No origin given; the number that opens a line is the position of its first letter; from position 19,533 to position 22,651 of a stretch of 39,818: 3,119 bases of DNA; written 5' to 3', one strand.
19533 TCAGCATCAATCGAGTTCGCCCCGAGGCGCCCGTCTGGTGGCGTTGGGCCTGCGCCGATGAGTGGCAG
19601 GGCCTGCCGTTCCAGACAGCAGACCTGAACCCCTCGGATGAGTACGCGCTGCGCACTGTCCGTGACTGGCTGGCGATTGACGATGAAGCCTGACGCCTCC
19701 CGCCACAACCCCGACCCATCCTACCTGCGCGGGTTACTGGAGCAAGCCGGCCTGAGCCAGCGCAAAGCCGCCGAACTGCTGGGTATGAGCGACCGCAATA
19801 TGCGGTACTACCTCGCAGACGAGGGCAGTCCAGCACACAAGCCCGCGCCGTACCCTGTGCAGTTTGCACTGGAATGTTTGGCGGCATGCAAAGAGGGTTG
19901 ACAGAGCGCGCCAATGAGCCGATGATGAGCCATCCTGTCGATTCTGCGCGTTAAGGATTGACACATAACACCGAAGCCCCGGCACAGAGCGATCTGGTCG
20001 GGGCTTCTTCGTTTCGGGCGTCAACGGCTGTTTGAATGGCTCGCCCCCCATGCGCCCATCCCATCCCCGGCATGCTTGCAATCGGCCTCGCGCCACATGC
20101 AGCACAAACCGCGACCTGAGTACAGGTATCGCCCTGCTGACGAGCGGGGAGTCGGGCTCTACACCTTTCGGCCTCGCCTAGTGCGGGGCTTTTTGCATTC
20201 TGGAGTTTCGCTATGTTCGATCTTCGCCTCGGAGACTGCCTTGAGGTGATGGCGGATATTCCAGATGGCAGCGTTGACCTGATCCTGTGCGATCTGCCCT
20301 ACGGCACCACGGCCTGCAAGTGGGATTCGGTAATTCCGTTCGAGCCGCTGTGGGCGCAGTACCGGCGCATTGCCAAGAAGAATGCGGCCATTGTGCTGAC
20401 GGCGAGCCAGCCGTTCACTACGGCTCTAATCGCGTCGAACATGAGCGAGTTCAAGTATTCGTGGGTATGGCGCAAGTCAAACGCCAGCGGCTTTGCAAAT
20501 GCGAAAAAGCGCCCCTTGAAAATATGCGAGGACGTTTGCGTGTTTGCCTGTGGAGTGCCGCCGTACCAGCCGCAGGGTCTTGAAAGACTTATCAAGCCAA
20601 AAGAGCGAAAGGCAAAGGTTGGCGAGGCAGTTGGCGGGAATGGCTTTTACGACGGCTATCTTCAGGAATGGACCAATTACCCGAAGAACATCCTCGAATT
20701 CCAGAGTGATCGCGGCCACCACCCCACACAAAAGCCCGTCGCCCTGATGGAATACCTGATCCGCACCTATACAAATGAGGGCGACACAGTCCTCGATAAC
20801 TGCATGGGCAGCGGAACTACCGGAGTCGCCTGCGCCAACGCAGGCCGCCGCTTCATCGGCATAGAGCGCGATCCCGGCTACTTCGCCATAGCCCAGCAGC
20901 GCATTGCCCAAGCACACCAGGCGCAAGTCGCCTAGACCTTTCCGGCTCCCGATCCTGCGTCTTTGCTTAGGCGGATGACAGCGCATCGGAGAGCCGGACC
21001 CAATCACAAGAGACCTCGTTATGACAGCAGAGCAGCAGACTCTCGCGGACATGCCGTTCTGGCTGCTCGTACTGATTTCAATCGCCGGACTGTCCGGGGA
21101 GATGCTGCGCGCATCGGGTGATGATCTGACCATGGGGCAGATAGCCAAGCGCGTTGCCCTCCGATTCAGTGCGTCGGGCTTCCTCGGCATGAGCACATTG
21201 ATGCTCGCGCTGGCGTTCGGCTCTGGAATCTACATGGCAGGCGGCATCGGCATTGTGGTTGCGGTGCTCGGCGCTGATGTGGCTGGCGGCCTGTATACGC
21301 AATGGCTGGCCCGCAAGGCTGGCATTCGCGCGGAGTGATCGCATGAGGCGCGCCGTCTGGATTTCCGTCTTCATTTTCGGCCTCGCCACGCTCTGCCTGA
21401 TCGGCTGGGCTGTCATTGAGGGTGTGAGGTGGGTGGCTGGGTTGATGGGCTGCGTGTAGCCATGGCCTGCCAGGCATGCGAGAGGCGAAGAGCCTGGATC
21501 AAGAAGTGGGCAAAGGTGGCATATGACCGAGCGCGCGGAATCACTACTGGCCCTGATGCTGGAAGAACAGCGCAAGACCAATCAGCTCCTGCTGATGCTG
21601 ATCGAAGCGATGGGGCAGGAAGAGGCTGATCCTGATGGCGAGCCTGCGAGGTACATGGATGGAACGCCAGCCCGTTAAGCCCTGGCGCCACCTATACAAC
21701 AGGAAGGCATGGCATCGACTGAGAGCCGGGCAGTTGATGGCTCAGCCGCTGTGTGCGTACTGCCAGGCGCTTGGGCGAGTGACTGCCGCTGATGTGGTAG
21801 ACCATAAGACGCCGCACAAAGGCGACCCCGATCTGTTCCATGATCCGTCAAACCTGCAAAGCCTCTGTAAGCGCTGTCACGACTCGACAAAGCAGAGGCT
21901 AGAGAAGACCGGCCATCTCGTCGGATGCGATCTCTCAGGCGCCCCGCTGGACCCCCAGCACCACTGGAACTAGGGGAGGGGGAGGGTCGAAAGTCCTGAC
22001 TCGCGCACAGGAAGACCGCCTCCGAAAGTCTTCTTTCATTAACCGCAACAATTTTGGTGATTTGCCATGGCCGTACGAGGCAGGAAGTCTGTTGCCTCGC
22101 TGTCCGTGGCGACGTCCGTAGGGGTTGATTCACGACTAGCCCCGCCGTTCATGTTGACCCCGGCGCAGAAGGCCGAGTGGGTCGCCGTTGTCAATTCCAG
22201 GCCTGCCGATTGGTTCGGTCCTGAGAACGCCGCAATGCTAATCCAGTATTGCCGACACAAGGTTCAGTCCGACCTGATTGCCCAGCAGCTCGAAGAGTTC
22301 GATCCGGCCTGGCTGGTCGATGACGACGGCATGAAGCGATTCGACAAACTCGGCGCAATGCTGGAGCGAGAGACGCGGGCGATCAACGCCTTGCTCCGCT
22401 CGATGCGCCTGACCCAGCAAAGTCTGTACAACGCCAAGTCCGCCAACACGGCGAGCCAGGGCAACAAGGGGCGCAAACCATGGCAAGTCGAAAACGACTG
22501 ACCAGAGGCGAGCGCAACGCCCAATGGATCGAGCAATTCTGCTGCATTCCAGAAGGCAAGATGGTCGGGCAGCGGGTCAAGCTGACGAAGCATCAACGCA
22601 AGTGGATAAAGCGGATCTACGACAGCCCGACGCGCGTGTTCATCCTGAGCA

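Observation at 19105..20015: Candidate anti-CRISPR operon: strong promoter, two unrecognised 72-aa acidic proteins, Aca1-like HTH, terminator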

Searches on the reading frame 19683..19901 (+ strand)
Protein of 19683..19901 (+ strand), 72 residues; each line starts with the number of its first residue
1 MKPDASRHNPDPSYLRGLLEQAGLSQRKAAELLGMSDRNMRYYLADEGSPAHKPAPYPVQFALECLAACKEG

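Call 4: search_protein_families(library=pfam, proteins=[window:19683-19901:+], max_evalue=1)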
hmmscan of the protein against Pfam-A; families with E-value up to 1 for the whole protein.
window:19683-19901:+ (72 aa): 8 families
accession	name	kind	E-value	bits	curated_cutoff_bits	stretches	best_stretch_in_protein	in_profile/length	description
PF13560.12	HTH_31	-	0.00019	22.1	27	1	14-50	5-42/64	Helix-turn-helix domain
PF03683.19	UPF0175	-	0.00029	20.9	27.9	1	20-50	30-60/75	Uncharacterised protein family (UPF0175)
PF01381.28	HTH_3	-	0.0036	17.7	23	1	16-38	2-24/55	Helix-turn-helix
PF08281.18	Sigma70_r4_2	-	0.0046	17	25.7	1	22-45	25-48/54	Sigma-70, region 4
PF02954.25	HTH_8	-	0.0073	16.5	22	1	19-42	14-37/42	Bacterial regulatory protein, Fis family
PF20432.4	Xre-like-HTH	-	0.0089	16.7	25.8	1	13-42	13-42/63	Antitoxin Xre-like helix-turn-helix domain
PF13412.12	HTH_24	-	0.09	12.8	21.9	1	18-44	12-38/48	Winged helix-turn-helix DNA-binding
PF13384.12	HTH_23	-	0.13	12.5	24.6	1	18-38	13-32/50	Homeodomain-like domain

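Call 8: search_solved_structures(query=window:19683-19901:+, max_evalue=1, show_alignments=2)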
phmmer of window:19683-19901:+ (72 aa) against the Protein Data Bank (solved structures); distinct sequences matched with E-value up to 1: 9.
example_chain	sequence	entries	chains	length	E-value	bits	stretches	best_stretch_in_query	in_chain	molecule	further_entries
7c0g_A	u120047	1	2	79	8e-28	99.2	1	2-67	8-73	Aca1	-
7fa3_A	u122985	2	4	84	9.7e-28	98.9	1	2-67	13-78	Aca1 | anti-CRISPR-associated protein Aca1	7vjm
7vjn_B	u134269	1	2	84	2.6e-26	94.4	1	2-67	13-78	anti-CRISPR-associated protein Aca1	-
2id0_A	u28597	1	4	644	0.0086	20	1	7-58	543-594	Exoribonuclease 2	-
2ix0_A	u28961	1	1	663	0.0087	19.9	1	7-58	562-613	EXORIBONUCLEASE 2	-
2ix1_A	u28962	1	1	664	0.0089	19.9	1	7-58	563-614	EXORIBONUCLEASE 2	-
9qq6_C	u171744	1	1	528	0.27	15.2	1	16-44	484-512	Nif-specific regulatory protein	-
3op9_A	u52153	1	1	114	0.59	14.2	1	15-51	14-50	Pli0006 protein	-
2ess_A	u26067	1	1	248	0.83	13.7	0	13-58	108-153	acyl-ACP thioesterase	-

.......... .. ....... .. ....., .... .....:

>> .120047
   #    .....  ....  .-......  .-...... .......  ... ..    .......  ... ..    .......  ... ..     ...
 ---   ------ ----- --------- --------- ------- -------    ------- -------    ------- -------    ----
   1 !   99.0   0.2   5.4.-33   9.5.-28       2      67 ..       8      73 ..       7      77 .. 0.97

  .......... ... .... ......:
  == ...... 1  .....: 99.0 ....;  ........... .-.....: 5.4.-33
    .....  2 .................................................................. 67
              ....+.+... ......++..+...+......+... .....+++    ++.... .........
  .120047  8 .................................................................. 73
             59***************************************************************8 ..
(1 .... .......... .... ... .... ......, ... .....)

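Call 11: search_protein_families(library=phrogs, proteins=[window:19683-19901:+], max_evalue=0.1)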
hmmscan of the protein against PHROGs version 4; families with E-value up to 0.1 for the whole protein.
window:19683-19901:+ (72 aa): 5 families
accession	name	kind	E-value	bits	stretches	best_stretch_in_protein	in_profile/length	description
phrog_3865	-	unknown function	2.8e-35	121.5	1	1-68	2-69/74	-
phrog_18309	-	unknown function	1.5e-10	42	1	40-67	1-28/34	-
phrog_2328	-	transcription regulation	0.00097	19.9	1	15-51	20-56/128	transcriptional repressor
phrog_8351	-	unknown function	0.0032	18.5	1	10-68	24-82/95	-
phrog_664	-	DNA, RNA and nucleotide metabolism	0.039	14.8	1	17-53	94-130/210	DNA binding protein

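Call 12: search_protein_families(library=ncbifam, proteins=[window:19683-19901:+], max_evalue=0.1)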
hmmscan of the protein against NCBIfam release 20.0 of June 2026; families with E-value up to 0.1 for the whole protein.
window:19683-19901:+ (72 aa): 6 families
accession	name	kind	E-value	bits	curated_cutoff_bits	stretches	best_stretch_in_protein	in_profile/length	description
NF049968.1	QhpR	equivalog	0.0027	16.9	250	1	16-49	195-228/284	AraC-like transcriptional regulator QhpR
TIGR01817.1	nifA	equivalog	0.0041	16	528.85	1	18-44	498-524/534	nif-specific transcriptional activator NifA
NF033546.1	transpos_IS21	equivalog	0.0098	15.4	160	1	19-53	4-40/294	IS21 family transposase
NF007408.0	PRK09943.1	equivalog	0.047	13.3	211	1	18-51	15-48/185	HTH-type transcriptional regulator PuuR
TIGR02974.1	phageshock_pspF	equivalog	0.065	12.4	443.55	1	9-44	298-333/336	phage shock protein operon transcriptional activator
NF002517.0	PRK01905.1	equivalog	0.066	13.8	122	1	15-46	42-73/77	Fis family transcriptional regulator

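Call 26: search_dna_similar(query=window:19683-19901:+, collection=phages, mode=protein, max_evalue=0.001, max_rows=40, rows=spread)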
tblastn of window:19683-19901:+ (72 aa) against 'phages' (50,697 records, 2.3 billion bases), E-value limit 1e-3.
Records with a match: 129; places in all: 129; records where one place covers at least 80% of the query: 129.
Best place of each record, by identity: 60-80% 128; <60% 1.
By first word of the organism name: Pseudomonas 127; Bacteriophage 1; Pasteurella 1.
By host as written in the record: Pseudomonas aeruginosa 39; Pseudomonas aeruginosa PA14 35; - 30; Pseudomonas aeruginosa Ps33 2; Pseudomonas aeruginosa YMC12/01/R960 2; Pseudomonas aeruginosa YMC12/01/R24 2; Pseudomonas aeruginosa PAS429 2; Pseudomonas aeruginosa clinical isolate 2; and 15 more.
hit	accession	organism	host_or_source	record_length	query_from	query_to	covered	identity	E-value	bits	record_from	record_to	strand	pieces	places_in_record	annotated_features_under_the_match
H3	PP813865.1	Pseudomonas phage vB_PaeS_FBPa28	Pseudomonas sp.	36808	1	67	93%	73.1%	5e-27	106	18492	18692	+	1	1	hypothetical protein (x2)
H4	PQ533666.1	Pseudomonas phage Zilla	Pseudomonas aeruginosa PA14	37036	1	67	93%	73.1%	5e-27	106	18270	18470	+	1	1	hypothetical protein (x2)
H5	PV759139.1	Pseudomonas phage vB_Pae_LMQSRe25-1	Pseudomonas aeruginosa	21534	1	67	93%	71.6%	9e-27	105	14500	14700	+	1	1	hypothetical protein (x2)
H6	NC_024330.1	Pseudomonas phage JD024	Pseudomonas aeruginosa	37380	1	67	93%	71.6%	9e-27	105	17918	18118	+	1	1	winged helix-turn-helix domain-containing protein | hypothetical protein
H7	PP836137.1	Pseudomonas phage GEC_PNG14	Pseudomonas aeruginosa 573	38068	1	67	93%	71.6%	9e-27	105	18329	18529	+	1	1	winged helix-turn-helix domain-containing protein | hypothetical protein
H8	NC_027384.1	Pseudomonas phage H70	Pseudomonas aeruginosa Ps33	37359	1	67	93%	71.6%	2e-26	105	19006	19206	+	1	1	DNA-binding domain-containing protein | hypothetical protein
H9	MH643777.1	Pseudomonas phage YMC12/01/R960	Pseudomonas aeruginosa YMC12/01/R960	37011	1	66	92%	72.7%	5e-27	106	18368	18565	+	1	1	hypothetical protein (x2)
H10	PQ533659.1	Pseudomonas phage Meadow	Pseudomonas aeruginosa PA14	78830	1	68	94%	69.1%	4e-26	104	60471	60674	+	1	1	hypothetical protein (x2)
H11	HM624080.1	Pseudomonas phage PA1/KOR/2010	Pseudomonas aeruginosa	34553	1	66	92%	71.2%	7e-26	103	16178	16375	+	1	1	hypothetical protein (x2)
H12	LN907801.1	Bacteriophage sp.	-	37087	1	66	92%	71.2%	7e-26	103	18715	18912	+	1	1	2P1_34: DNA-binding domain-containing protein | 2P1_33: hypothetical protein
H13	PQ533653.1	Pseudomonas phage Busker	Pseudomonas aeruginosa PA14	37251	1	66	92%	71.2%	7e-26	103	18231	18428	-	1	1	hypothetical protein (x2)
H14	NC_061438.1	Pseudomonas phage F_ET309sp/Pa1651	-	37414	1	66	92%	71.2%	7e-26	103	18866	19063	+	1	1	winged helix-turn-helix domain-containing protein | anti-CRISPR protein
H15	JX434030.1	Pseudomonas phage JBD5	-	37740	1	66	92%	71.2%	7e-26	103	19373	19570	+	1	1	hypothetical protein (x2)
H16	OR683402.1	Pseudomonas phage Etesian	Pseudomonas aeruginosa 382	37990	1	66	92%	71.2%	7e-26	103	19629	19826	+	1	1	HTH DNA-binding domain protein | anti-CRISPR protein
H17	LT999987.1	Pseudomonas phage vB_PaeS_PAO1_HW12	-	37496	1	66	92%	71.2%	7e-26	103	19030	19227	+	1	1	record has no annotation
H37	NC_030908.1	Pseudomonas phage JBD69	Pseudomonas aeruginosa PA14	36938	3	67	90%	70.8%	8e-25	100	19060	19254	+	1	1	winged helix-turn-helix domain-containing protein | anti-CRISPR protein AcrF1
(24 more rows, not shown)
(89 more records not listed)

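Call 28: get_annotated_region(hit=H37, flank=1200)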
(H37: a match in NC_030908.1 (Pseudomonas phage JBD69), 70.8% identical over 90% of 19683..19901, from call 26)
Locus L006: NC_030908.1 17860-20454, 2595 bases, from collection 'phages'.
description: Pseudomonas phage JBD69, complete genome.
organism: Pseudomonas phage JBD69 (NCBI taxid 1777053)
taxonomy: Viruses; Duplodnaviria; Heunggongvirae; Uroviricota; Caudoviricetes; Casadabanvirus; Casadabanvirus JBD69
host: Pseudomonas aeruginosa PA14; source: -; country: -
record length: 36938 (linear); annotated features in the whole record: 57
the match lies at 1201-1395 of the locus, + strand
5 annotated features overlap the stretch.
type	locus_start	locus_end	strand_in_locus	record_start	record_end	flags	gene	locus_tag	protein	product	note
CDS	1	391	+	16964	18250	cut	-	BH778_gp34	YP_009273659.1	minor head protein and DNA pilot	gp34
CDS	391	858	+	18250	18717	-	-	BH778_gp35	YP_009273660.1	tail completion or Neck1 protein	gp35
CDS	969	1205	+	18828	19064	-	-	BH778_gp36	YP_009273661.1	anti-CRISPR protein AcrF1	gp36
CDS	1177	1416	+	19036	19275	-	-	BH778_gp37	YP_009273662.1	winged helix-turn-helix domain-containing protein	gp37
CDS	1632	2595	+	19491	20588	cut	-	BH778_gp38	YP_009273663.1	head maturation protease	gp38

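Call 51: find_related_loci(query=window:19683-19901:+, collection=viral_contigs, flank=2000)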
Query window:19683-19901:+ (72 aa) in viral_contigs; peptide patterns used: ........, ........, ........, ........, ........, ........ (x = any residue, [..] = any of these).
103 stretches matched a pattern; 22 encode a relative of the query (tblastn E <= 1e-3); 22 distinct loci.
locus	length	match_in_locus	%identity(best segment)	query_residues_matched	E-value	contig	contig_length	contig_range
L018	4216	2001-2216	76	1-72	2e-37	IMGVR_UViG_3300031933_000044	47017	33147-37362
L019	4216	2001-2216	76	1-72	2e-37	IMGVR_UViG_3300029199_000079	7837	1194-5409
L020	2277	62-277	75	1-72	3e-37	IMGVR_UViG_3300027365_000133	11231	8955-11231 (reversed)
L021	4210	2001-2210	77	1-70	2e-36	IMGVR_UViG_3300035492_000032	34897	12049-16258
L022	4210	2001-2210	77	1-70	2e-36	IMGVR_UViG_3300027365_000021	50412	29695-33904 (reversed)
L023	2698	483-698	75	1-72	4e-36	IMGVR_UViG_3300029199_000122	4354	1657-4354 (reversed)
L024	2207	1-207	77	4-72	2e-35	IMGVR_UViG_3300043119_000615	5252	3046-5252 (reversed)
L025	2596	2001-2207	78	2-70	2e-35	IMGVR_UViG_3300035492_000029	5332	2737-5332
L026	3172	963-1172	74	1-70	2e-34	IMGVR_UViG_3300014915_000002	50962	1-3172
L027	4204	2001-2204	78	1-68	9e-34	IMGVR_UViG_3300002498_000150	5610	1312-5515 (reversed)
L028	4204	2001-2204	76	1-68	2e-33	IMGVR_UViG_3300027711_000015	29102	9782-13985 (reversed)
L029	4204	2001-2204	76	1-68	7e-33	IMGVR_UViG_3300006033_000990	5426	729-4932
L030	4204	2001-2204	74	1-68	4e-32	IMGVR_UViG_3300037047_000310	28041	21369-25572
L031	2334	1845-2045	75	1-67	9e-32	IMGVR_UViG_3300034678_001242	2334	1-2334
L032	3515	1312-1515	69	1-68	6e-30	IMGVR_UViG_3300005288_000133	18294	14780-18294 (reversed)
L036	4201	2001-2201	64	1-67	3e-25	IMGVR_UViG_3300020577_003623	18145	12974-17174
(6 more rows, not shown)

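Call 94: find_related_loci(query=window:19683-19901:+, collection=metagenome_contigs, flank=1500)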
Query window:19683-19901:+ (72 aa) in metagenome_contigs; peptide patterns used: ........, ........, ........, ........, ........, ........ (x = any residue, [..] = any of these).
600 stretches matched a pattern (row limit reached: there are more); 165 encode a relative of the query (tblastn E <= 1e-3); the best 80 are kept; 80 distinct loci.
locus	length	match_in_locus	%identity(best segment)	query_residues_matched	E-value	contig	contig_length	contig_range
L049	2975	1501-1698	73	1-67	4e-29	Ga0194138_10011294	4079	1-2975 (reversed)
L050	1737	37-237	69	1-67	6e-29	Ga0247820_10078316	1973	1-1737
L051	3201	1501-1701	66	1-67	3e-24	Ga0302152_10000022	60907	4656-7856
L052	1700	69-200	50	1-44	1e-7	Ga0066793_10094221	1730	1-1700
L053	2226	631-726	66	19-50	2e-7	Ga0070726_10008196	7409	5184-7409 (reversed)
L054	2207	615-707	65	13-43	6e-7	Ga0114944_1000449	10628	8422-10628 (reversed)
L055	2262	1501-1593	65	14-44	6e-7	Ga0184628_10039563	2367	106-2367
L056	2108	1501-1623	49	4-44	6e-7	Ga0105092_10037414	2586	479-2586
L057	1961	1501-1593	61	14-44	7e-7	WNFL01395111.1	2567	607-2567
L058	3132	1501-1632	48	13-56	6e-7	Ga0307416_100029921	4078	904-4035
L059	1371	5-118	53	11-48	6e-7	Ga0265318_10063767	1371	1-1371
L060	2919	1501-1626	52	14-55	6e-7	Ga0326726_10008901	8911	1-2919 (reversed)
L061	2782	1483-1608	52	4-43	6e-7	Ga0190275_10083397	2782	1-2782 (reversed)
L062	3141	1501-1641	47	4-50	1e-6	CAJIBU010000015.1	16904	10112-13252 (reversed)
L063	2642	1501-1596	59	13-44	1e-6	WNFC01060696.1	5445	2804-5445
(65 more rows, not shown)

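Call 100: search_protein_families(library=ncbifam, proteins=[L036:1639-2004:+], max_evalue=0.01)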
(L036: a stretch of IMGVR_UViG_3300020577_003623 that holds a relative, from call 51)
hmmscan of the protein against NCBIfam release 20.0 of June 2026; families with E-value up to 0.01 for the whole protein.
L036:1639-2004:+ (121 aa): 0 families

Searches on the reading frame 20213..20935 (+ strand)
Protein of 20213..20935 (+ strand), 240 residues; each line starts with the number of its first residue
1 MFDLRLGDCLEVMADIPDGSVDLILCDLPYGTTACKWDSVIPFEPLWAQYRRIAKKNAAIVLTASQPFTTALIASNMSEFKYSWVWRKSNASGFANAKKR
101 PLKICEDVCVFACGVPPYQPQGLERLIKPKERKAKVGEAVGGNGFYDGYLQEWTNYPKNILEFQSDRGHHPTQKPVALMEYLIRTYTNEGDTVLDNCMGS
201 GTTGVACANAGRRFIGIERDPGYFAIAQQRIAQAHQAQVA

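Call 4: search_protein_families(library=pfam, proteins=[window:20213-20935:+], max_evalue=1)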
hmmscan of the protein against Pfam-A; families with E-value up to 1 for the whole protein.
window:20213-20935:+ (240 aa): 5 families
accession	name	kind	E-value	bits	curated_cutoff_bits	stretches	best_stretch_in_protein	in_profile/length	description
PF01555.25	N6_N4_Mtase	-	1.4e-29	104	26.7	1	21-228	1-220/221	DNA methylase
PF01170.24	UPF0020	-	0.0008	19.6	22.3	1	16-85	115-189/197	RMKL-like, methyltransferase domain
PF13649.12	Methyltransf_25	-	0.0016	19.5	27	1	193-235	1-45/97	Methyltransferase domain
PF11599.14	AviRa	-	0.11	12.4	25.7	1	18-64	162-209/232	RRNA methyltransferase AviRa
PF01135.25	PCMT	-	0.18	12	20.3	1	154-239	41-126/210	Protein-L-isoaspartate(D-aspartate) O-methyltransferase (PCMT)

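Call 11: search_protein_families(library=phrogs, proteins=[window:20213-20935:+], max_evalue=0.1)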
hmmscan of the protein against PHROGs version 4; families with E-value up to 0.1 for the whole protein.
window:20213-20935:+ (240 aa): 15 families
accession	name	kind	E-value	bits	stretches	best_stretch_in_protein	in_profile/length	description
phrog_67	-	other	3.2e-79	268.8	1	1-236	123-348/743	DNA methyltransferase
phrog_12862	-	unknown function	1.1e-55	188.6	1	4-138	5-139/149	-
phrog_18293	-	other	1.7e-43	148.3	1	139-238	13-114/119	methyltransferase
phrog_3008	-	other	3.8e-30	106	1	156-237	135-217/244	DNA methyltransferase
phrog_498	-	other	6.4e-23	82.1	1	52-238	266-427/633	DNA methyltransferase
phrog_23148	-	unknown function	1.4e-16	61.9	1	164-234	79-149/165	-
phrog_8769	-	other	4.6e-16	59.4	1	180-234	2-56/71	methyltransferase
phrog_6025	-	other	6.5e-15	56.2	1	3-92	13-114/192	DNA methyltransferase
phrog_23085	-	unknown function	4.7e-13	50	1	164-237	38-111/138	-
phrog_6952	-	other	1e-12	49.3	1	167-232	111-176/181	DNA methyltransferase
phrog_16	-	DNA, RNA and nucleotide metabolism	2.4e-07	30.4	1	176-233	854-911/986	DNA helicase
phrog_12517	-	unknown function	6.1e-06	26.6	1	177-236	93-152/316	-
phrog_18146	-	other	5e-05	23.4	1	175-221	54-101/452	DNA methyltransferase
phrog_23224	-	other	0.015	15.6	1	169-230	230-291/305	DNA methyltransferase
phrog_3820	-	other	0.022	14.8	1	155-234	36-113/255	DNA methyltransferase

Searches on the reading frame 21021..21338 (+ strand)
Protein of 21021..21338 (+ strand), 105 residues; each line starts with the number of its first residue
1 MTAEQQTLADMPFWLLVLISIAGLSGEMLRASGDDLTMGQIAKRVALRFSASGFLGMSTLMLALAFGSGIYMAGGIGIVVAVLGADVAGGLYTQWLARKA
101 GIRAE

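Call 85: search_protein_families(library=phrogs, proteins=[window:21021-21338:+], max_evalue=0.00001)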
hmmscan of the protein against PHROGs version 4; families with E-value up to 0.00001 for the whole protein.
window:21021-21338:+ (105 aa): 1 family
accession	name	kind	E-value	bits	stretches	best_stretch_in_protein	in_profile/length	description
phrog_3897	-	unknown function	8.8e-38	129.8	1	1-103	1-104/114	-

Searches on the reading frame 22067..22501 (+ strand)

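Call 85: search_protein_families(library=phrogs, proteins=[window:22067-22501:+], max_evalue=0.00001)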
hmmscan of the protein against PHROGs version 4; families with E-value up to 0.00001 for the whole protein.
window:22067-22501:+ (144 aa): 1 family
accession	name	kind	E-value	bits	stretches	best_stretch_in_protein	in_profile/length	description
phrog_12559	-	head and packaging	1.1e-54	185.3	1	1-142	1-140/140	terminase small subunit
